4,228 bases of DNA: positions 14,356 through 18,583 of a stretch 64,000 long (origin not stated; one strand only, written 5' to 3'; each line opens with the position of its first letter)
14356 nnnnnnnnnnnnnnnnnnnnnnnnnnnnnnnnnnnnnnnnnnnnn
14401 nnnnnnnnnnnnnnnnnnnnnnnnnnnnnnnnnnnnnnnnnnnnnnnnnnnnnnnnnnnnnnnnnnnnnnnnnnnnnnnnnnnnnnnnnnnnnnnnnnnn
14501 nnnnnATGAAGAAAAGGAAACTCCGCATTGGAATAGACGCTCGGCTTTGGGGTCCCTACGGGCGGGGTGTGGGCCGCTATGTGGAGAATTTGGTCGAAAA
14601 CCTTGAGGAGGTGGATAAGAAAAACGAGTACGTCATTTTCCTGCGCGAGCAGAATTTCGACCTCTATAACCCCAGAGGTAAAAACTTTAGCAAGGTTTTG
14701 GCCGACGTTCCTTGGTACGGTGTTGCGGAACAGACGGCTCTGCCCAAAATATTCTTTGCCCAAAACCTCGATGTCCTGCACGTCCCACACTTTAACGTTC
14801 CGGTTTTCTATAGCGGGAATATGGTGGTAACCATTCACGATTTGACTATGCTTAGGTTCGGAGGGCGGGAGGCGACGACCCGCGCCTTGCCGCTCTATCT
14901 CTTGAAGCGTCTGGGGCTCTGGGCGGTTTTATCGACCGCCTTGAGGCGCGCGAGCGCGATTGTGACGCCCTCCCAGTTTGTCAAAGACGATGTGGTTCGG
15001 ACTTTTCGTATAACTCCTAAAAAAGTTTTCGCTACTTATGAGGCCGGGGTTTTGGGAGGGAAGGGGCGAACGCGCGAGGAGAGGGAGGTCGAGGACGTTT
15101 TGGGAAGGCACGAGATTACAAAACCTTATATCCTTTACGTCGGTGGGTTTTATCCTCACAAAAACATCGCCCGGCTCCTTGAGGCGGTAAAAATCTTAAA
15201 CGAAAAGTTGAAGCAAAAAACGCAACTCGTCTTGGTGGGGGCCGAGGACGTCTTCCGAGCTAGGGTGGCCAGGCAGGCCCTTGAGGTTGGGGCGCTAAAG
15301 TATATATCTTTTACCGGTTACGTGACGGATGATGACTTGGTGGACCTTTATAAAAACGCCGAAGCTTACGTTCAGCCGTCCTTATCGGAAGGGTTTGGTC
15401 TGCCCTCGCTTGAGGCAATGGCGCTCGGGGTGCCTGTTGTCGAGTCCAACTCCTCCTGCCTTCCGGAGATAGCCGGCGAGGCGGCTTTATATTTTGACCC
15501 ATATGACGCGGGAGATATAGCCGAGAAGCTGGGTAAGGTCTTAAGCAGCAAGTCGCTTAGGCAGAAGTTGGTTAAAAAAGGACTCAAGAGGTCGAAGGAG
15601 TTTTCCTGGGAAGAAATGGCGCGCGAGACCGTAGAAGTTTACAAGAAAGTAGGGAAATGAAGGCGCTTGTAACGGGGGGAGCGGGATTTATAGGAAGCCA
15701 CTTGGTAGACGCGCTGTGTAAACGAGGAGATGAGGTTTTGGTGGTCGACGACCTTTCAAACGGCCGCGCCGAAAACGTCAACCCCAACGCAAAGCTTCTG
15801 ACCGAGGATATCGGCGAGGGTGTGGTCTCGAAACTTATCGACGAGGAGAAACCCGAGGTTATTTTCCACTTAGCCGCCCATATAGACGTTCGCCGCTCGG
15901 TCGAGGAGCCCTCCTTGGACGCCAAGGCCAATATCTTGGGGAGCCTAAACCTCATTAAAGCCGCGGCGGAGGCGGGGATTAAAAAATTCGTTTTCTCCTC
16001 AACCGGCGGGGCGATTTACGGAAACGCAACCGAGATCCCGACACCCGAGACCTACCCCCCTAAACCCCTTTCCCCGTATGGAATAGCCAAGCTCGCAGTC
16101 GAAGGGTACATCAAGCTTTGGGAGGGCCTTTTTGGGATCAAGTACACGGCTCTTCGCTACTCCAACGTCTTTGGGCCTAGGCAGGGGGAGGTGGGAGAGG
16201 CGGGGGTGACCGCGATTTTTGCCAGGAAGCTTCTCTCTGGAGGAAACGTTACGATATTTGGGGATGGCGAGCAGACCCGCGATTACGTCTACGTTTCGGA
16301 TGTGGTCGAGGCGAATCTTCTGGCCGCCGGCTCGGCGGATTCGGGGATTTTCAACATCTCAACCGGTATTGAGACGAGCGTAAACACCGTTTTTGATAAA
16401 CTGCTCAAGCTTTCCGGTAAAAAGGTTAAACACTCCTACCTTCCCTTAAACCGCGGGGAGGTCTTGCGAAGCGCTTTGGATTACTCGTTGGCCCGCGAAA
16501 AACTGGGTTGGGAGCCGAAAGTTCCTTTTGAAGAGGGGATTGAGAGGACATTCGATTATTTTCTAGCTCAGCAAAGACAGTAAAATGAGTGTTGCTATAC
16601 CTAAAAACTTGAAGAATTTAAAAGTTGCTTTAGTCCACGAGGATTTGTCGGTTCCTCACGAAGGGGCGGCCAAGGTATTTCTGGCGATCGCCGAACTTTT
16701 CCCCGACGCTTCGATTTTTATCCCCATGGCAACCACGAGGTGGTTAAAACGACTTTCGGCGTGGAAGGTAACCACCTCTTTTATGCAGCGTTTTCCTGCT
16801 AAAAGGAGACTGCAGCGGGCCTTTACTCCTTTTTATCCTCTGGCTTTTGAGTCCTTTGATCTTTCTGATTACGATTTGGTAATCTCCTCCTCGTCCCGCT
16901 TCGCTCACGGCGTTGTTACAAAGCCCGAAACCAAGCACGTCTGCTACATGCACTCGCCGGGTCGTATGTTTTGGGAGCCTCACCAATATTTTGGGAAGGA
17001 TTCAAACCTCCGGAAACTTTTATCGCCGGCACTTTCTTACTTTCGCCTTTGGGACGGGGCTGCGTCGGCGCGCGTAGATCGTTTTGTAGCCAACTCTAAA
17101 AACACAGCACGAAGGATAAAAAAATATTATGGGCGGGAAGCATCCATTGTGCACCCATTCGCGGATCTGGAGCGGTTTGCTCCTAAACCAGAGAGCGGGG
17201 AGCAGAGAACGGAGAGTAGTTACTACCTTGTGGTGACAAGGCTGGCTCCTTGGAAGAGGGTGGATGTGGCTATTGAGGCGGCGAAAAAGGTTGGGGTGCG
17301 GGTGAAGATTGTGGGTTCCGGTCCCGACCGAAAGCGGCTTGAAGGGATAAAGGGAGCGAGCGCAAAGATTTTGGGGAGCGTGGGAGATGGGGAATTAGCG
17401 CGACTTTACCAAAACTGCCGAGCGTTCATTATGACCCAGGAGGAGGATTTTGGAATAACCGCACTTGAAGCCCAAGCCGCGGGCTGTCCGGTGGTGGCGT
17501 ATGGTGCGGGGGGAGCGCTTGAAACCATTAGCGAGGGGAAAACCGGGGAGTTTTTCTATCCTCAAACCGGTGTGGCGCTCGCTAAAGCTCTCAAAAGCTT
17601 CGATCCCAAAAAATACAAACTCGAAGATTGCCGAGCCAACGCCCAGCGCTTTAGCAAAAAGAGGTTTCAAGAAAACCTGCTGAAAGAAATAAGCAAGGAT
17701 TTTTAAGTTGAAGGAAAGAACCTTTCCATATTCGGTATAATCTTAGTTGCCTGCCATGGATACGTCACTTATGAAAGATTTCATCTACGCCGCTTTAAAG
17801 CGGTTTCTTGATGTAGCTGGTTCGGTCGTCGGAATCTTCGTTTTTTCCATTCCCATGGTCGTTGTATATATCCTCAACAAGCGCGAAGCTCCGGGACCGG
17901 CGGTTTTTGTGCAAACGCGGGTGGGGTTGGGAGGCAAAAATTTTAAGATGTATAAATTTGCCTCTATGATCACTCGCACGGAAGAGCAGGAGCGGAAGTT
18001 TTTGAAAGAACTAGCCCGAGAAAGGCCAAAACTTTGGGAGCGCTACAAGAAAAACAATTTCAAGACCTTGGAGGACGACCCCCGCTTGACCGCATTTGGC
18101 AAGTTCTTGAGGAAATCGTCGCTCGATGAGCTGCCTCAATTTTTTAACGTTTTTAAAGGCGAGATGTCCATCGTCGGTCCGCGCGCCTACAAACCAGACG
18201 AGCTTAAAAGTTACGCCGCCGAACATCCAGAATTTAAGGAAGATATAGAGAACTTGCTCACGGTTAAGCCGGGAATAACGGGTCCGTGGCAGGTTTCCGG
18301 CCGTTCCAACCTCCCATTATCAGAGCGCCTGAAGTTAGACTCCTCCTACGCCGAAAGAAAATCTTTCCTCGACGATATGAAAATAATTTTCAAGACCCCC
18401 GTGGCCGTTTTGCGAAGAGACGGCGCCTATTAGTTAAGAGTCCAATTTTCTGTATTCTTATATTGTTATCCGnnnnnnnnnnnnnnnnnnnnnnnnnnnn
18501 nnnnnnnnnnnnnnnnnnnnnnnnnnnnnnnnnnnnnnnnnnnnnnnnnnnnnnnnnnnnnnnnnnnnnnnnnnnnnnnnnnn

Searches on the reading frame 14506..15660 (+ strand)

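Call 16: search_protein_families(library=pfam, proteins=[window:14506-15660:+], max_evalue=0.001)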
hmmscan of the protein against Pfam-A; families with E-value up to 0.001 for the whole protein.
window:14506-15660:+ (384 aa): 5 families
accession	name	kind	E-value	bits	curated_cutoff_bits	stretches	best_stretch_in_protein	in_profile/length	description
PF00534.26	Glycos_transf_1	-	1.4e-37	129.4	26.4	1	205-361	14-171/172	Glycosyl transferases group 1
PF13692.12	Glyco_trans_1_4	-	1.1e-28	100.7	27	1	207-347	2-141/142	Glycosyl transferases group 1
PF13439.12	Glyco_transf_4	-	1.5e-12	48.3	28.5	1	21-174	3-159/170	Glycosyltransferase Family 4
PF20706.3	GT4-conflict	-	1.5e-12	47.6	26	1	206-320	197-317/385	Family 4 Glycosyltransferase in conflict systems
PF13524.12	Glyco_trans_1_2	-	1.4e-07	32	25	1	240-374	16-141/144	Glycosyl transferase-like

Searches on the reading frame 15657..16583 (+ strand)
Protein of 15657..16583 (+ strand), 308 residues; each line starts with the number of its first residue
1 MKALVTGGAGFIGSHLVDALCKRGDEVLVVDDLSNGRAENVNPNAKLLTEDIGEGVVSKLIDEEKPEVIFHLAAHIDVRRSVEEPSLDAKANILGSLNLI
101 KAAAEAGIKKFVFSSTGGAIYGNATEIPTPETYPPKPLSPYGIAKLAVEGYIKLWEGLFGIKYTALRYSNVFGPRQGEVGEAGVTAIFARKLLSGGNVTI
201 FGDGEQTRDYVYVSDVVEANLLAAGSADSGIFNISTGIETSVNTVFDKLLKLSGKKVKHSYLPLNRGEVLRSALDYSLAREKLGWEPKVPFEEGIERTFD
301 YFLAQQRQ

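Call 16: search_protein_families(library=pfam, proteins=[window:15657-16583:+], max_evalue=0.001)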
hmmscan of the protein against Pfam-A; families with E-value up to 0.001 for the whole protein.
window:15657-16583:+ (308 aa): 9 families
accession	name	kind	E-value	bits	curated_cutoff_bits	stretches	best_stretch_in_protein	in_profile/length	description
PF01370.27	Epimerase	-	2.4e-61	207.6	20.9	1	3-234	1-239/240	NAD dependent epimerase/dehydratase family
PF16363.11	GDP_Man_Dehyd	-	3.2e-56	191.6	27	1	4-298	1-332/332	GDP-mannose 4,6 dehydratase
PF01073.25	3Beta_HSD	-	7.7e-22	78.1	22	1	4-225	1-230/280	3-beta hydroxysteroid dehydrogenase/isomerase family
PF02719.21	Polysacc_synt_2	-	5.8e-18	65.5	20.2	1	4-259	2-253/293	Polysaccharide biosynthesis protein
PF04321.23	RmlD_sub_bind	-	5.6e-17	62.2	27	1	1-203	1-178/287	RmlD substrate binding domain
PF07993.18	NAD_binding_4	-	7e-09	35.6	20.1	1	65-183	88-220/258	Male sterility protein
PF13460.12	NAD_binding_10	-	2.1e-08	34.7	27.2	1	7-170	1-145/184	NAD(P)H-binding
PF05368.20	NmrA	-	2.2e-08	34.5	27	1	4-130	6-121/298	NmrA-like family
PF08659.16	KR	-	0.00052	20.4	22.6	0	4-34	4-34/180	KR domain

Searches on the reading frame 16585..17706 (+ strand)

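Call 16: search_protein_families(library=pfam, proteins=[window:16585-17706:+], max_evalue=0.001)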
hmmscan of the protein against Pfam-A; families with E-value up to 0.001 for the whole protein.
window:16585-17706:+ (373 aa): 5 families
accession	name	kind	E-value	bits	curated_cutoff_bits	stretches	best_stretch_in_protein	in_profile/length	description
PF00534.26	Glycos_transf_1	-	5.2e-26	91.7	26.4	1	205-355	9-171/172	Glycosyl transferases group 1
PF13692.12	Glyco_trans_1_4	-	8.4e-20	71.9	27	1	215-337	5-137/142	Glycosyl transferases group 1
PF13439.12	Glyco_transf_4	-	2.2e-09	38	28.5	1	66-197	44-170/170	Glycosyltransferase Family 4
PF20706.3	GT4-conflict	-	1.4e-05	24.7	26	1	208-319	194-324/385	Family 4 Glycosyltransferase in conflict systems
PF13524.12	Glyco_trans_1_2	-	0.00014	22.3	25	1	230-358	6-130/144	Glycosyl transferase-like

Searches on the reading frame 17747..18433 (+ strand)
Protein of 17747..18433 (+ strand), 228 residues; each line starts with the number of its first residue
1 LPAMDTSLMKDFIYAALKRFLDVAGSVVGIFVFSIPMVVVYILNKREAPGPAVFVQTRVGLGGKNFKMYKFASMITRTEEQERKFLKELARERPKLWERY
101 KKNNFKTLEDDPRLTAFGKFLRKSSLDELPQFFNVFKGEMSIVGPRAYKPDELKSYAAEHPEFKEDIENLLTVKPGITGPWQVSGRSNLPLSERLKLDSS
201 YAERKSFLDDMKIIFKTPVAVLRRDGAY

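Call 16: search_protein_families(library=pfam, proteins=[window:17747-18433:+], max_evalue=0.001)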
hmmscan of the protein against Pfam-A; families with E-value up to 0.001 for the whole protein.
window:17747-18433:+ (228 aa): 1 family
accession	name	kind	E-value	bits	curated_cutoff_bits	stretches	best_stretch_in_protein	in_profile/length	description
PF02397.22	Bac_transf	-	1.1e-57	194.9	27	1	18-222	1-178/179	Bacterial sugar transferase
